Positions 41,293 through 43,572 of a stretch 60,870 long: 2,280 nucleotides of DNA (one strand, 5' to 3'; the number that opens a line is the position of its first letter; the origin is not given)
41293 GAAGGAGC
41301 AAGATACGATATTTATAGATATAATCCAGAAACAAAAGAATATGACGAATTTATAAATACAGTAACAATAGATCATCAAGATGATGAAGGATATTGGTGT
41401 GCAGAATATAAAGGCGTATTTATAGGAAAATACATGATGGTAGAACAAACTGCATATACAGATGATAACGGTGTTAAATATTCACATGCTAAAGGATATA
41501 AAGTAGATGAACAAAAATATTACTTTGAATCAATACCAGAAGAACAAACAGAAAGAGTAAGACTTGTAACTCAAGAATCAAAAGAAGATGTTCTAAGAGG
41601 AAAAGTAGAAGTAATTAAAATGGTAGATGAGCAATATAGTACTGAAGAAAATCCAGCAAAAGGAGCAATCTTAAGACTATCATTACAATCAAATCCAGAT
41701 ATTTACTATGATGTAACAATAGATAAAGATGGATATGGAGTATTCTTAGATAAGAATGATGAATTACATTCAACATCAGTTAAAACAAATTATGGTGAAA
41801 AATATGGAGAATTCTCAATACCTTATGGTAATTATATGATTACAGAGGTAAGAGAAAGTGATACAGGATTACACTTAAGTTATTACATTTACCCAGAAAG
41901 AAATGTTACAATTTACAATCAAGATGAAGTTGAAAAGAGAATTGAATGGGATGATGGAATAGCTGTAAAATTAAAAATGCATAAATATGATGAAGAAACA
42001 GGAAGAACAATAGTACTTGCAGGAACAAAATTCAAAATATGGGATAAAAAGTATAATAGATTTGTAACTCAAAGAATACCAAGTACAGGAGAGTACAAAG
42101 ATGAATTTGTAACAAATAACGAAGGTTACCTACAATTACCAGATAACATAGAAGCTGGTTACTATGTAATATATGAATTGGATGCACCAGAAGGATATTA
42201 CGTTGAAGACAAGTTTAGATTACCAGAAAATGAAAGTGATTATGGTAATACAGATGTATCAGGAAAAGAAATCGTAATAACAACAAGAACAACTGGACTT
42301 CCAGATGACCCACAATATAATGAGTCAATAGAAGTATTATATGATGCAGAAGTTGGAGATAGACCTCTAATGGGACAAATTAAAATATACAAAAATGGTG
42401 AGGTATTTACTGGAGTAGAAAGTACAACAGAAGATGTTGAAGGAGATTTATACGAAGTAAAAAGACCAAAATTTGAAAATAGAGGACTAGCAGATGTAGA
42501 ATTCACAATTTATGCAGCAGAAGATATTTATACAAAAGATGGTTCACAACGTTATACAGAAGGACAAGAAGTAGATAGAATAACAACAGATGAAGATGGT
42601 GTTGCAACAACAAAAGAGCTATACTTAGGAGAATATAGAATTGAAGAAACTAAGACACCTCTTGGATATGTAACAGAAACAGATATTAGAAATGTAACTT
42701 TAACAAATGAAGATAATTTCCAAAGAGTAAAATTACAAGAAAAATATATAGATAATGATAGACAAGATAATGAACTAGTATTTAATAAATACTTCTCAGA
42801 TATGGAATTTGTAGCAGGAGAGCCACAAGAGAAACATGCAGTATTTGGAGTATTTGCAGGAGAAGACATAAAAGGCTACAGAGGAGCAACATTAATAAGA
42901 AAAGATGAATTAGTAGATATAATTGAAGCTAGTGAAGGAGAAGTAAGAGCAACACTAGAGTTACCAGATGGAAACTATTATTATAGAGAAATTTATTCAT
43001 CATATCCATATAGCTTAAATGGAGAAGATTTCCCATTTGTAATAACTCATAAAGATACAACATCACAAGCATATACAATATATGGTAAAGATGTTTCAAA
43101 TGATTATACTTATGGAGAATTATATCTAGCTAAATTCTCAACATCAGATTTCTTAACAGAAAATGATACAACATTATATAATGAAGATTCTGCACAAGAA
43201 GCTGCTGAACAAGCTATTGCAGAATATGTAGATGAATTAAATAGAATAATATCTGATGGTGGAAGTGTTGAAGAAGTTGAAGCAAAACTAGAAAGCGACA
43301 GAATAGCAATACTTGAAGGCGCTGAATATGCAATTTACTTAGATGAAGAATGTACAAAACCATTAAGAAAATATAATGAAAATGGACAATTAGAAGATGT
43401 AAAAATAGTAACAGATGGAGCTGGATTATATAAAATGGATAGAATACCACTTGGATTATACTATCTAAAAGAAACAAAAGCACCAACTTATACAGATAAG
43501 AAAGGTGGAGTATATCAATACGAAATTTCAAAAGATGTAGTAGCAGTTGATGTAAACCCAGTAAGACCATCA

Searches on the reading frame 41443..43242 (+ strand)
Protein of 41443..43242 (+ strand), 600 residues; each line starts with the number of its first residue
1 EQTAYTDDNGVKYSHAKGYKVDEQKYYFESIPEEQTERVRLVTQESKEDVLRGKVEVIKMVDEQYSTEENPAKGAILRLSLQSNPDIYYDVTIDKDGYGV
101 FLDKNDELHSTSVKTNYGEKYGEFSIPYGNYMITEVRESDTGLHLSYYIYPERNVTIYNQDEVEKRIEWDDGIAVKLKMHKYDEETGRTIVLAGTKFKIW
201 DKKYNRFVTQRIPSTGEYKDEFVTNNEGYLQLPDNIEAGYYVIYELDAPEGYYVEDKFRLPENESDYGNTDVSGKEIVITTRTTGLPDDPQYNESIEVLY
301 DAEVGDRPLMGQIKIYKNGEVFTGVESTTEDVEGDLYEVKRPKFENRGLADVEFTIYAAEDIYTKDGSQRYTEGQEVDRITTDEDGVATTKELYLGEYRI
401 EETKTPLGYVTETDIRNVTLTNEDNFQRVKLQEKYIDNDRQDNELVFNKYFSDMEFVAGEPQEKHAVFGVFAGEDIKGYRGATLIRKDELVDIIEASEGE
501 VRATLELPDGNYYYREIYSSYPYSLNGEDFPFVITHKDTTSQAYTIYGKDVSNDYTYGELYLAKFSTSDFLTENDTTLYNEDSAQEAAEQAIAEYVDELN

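Call 31: search_protein_families(library=ncbifam, proteins=[window:41443-43242:+], max_evalue=0.1)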
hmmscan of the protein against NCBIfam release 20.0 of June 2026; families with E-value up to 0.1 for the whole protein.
window:41443-43242:+ (600 aa): 1 family
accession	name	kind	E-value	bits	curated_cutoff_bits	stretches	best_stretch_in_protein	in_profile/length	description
NF033902.0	iso_D2_wall_anc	subfamily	3.6e-09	35.9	95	2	176-269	381-488/540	SpaH/EbpB family LPXTG-anchored major pilin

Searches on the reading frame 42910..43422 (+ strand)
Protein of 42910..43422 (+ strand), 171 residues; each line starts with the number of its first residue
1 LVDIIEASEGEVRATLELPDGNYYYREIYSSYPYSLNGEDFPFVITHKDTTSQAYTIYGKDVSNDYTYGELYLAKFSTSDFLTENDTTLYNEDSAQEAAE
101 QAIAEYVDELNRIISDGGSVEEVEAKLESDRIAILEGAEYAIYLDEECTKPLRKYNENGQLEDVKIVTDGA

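Call 35: search_protein_families(library=pfam, proteins=[window:42910-43422:+], max_evalue=10)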
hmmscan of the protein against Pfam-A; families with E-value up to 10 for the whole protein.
seq(171 aa): 1 family
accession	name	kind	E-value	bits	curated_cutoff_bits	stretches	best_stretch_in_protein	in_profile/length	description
PF17802.7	SpaA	-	0.00024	21.7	23.1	1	8-52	40-83/91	Prealbumin-like fold domain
